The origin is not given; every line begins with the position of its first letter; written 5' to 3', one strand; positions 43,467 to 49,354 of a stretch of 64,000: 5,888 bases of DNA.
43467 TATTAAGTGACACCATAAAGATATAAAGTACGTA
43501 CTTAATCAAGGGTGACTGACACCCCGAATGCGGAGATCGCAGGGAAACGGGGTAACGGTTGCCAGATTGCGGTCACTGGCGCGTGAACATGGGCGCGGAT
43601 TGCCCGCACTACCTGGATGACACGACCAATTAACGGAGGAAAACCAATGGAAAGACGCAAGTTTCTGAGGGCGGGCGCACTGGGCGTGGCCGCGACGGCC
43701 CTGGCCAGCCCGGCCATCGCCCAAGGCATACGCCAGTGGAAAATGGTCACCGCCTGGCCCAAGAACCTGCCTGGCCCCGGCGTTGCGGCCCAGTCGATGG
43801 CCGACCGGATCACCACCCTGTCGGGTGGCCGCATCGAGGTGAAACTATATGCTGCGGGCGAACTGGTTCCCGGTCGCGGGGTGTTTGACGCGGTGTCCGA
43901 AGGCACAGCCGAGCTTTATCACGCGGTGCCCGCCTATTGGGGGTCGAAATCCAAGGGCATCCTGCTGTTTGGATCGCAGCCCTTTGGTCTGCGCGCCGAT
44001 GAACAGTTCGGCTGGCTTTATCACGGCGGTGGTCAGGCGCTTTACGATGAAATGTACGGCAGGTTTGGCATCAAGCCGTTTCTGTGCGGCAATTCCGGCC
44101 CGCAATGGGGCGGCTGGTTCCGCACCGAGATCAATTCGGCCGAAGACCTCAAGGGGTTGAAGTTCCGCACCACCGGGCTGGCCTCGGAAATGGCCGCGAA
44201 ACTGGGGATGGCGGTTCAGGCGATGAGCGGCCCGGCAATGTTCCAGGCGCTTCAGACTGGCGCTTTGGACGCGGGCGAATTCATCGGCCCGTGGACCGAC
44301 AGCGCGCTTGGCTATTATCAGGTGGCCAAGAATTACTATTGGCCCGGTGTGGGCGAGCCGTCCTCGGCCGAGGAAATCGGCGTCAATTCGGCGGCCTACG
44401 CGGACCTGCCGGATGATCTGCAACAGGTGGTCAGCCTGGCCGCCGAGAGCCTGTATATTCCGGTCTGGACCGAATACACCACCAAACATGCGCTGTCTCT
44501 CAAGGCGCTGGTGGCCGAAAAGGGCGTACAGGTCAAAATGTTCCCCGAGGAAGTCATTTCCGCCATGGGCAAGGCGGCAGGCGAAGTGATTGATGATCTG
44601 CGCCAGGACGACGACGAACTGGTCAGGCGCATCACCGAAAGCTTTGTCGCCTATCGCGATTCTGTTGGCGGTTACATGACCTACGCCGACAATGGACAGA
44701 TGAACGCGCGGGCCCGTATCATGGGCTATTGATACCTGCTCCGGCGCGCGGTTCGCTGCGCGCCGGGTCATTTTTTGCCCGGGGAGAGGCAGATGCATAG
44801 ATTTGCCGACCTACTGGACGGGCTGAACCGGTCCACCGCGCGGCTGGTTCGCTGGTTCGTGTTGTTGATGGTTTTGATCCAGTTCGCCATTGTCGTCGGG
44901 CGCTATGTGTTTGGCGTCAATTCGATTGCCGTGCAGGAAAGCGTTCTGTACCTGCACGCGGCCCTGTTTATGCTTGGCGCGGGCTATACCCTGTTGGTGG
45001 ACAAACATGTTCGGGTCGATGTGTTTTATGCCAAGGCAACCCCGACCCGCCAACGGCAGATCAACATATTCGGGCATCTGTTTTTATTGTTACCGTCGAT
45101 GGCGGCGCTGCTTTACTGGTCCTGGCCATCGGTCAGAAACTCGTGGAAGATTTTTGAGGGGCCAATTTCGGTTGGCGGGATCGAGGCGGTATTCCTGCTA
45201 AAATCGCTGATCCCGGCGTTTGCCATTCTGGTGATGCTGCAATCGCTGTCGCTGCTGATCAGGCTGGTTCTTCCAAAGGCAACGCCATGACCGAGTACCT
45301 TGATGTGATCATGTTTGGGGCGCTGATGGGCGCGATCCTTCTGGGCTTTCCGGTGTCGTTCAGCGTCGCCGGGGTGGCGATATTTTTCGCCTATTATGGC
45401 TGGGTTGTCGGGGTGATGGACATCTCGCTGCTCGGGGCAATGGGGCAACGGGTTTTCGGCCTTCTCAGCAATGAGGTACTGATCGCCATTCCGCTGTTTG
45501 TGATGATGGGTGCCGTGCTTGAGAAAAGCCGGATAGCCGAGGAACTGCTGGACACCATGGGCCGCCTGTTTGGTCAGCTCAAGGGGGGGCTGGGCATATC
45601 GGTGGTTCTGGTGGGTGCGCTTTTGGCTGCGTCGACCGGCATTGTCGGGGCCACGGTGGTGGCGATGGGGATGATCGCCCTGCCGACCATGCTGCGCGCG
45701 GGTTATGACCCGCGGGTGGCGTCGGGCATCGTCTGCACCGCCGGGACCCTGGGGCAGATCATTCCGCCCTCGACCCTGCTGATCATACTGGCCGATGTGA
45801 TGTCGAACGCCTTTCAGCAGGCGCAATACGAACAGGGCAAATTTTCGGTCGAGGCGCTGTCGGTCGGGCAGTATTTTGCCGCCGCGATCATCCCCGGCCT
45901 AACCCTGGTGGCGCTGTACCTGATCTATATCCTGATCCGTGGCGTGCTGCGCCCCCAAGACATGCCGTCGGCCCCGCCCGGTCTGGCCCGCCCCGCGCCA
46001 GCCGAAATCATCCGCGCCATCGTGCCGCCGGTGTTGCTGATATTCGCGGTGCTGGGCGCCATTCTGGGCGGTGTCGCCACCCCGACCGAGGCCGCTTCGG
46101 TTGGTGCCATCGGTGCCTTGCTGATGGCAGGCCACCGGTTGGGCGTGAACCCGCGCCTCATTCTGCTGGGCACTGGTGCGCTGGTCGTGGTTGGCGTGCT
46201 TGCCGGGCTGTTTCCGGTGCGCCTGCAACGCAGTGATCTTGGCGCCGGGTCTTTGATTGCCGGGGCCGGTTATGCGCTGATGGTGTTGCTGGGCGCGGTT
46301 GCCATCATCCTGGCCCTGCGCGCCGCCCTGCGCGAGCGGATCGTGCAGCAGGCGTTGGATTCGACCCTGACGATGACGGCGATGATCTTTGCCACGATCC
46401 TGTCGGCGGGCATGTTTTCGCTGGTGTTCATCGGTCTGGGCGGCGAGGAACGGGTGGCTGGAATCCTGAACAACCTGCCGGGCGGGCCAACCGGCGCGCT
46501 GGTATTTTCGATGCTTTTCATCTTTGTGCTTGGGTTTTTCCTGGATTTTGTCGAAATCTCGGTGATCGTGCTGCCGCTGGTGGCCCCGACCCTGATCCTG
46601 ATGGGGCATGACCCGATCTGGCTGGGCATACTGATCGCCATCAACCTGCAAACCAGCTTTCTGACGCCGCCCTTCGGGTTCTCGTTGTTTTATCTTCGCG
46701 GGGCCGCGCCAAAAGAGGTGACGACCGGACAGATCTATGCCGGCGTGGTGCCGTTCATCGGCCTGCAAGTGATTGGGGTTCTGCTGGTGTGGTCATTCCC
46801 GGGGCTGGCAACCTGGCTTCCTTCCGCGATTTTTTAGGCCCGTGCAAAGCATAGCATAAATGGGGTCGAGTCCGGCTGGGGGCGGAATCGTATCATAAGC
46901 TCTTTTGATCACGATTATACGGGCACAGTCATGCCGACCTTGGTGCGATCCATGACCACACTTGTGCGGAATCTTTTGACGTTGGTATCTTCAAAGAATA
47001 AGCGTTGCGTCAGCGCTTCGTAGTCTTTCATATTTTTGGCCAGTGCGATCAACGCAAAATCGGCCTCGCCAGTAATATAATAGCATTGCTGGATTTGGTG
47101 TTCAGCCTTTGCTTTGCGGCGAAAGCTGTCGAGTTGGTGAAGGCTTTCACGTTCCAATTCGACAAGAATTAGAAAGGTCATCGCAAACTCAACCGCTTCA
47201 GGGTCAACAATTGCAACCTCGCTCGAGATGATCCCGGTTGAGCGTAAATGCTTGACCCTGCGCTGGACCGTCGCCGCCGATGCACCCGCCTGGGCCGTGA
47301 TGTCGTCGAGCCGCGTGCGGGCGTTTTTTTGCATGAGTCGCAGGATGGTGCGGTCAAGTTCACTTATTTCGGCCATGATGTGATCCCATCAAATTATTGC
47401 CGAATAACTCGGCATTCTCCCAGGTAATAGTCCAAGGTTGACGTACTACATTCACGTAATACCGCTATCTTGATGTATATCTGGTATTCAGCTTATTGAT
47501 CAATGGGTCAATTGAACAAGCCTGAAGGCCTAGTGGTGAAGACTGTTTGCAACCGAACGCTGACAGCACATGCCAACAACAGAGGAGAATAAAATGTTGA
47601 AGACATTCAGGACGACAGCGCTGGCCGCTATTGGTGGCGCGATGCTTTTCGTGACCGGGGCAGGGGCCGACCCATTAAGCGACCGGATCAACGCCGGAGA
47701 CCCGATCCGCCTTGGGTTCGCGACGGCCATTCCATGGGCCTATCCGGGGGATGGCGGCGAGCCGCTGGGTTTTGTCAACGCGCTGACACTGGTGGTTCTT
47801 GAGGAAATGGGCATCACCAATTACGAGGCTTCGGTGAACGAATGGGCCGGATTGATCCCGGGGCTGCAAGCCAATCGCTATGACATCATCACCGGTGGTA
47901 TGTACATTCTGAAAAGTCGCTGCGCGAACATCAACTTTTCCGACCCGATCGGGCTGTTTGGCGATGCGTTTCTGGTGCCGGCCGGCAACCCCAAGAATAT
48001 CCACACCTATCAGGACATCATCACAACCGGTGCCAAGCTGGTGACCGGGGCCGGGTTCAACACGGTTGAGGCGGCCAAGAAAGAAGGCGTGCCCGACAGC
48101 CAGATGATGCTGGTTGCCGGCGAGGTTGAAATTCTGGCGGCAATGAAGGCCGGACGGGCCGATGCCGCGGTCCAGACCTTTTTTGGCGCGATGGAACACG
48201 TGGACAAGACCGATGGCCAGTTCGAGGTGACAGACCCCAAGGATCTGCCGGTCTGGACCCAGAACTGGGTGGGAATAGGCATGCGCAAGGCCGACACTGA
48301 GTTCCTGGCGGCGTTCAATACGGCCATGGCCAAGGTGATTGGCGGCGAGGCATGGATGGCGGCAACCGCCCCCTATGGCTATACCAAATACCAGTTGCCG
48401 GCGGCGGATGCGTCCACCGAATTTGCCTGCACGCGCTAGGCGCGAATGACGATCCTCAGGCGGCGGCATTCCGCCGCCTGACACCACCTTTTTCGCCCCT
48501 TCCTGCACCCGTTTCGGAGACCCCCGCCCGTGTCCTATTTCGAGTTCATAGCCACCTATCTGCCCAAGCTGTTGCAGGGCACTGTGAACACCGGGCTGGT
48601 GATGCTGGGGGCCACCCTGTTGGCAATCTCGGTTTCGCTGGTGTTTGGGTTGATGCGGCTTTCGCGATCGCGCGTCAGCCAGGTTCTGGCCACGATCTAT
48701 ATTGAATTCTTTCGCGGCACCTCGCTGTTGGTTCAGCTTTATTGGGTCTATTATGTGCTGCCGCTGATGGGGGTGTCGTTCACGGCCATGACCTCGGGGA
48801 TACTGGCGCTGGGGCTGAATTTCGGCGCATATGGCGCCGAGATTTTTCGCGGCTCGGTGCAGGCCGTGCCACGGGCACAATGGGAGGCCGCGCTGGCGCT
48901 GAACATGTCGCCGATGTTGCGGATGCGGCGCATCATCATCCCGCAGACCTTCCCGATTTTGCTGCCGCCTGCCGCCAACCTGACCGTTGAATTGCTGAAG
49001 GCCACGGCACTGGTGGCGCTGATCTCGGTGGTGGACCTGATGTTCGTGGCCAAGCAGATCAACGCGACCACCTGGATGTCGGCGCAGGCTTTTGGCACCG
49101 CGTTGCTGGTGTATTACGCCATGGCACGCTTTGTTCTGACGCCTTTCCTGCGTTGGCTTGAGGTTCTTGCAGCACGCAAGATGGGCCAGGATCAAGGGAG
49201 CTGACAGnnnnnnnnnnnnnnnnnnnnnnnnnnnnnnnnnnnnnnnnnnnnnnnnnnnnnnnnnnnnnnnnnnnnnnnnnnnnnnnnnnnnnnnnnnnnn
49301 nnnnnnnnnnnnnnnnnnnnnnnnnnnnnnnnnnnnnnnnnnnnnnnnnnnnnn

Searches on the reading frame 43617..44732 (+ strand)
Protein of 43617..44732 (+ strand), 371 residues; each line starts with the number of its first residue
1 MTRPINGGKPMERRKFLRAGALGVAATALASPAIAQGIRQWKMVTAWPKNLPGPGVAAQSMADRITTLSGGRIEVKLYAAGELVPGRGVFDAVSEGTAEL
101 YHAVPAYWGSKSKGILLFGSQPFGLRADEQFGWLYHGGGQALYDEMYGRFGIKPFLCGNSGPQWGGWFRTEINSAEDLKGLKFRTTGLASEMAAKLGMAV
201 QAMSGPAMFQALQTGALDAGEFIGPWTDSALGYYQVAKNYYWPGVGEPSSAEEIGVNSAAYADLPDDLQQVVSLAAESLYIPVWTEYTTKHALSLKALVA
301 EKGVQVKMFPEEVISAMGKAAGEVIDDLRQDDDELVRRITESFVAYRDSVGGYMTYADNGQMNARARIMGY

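Call 90: search_protein_families(library=pfam, proteins=[window:43617-44732:+], max_evalue=0.00001)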
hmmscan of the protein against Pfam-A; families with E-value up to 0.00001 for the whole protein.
window:43617-44732:+ (371 aa): 1 family
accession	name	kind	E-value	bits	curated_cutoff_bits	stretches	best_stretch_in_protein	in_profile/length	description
PF03480.18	DctP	-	7.3e-43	147.4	23.4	1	57-327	14-281/286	Bacterial extracellular solute-binding protein, family 7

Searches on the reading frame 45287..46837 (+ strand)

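Call 90: search_protein_families(library=pfam, proteins=[window:45287-46837:+], max_evalue=0.00001)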
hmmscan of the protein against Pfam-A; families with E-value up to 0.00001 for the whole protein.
window:45287-46837:+ (516 aa): 1 family
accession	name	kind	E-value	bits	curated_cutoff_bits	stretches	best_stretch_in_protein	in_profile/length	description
PF06808.19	DctM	-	2.7e-69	234.4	23.8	2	10-281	1-249/413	Tripartite ATP-independent periplasmic transporter, DctM component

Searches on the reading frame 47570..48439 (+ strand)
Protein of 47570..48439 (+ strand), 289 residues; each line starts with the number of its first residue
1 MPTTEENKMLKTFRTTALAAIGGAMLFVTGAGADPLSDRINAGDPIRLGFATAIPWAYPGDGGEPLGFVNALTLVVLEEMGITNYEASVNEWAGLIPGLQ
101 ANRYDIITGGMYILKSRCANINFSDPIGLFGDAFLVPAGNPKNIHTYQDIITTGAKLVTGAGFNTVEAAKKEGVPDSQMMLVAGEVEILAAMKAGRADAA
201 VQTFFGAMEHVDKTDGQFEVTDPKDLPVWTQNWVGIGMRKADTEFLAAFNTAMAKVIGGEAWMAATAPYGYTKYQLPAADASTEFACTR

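Call 90: search_protein_families(library=pfam, proteins=[window:47570-48439:+], max_evalue=0.00001)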
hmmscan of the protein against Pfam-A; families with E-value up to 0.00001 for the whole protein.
window:47570-48439:+ (289 aa): 1 family
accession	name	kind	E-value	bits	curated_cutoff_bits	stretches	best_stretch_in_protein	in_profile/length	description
PF00497.25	SBP_bac_3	-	2.6e-18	66.5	26.4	1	49-256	4-116/132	Bacterial extracellular solute-binding proteins, family 3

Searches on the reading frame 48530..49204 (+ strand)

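Call 90: search_protein_families(library=pfam, proteins=[window:48530-49204:+], max_evalue=0.00001)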
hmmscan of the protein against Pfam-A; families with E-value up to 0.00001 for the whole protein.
window:48530-49204:+ (224 aa): 1 family
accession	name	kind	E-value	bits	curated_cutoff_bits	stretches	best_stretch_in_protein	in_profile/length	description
PF00528.27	BPD_transp_1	-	3.1e-14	53.6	26.4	1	36-210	5-178/184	Binding-protein-dependent transport system inner membrane component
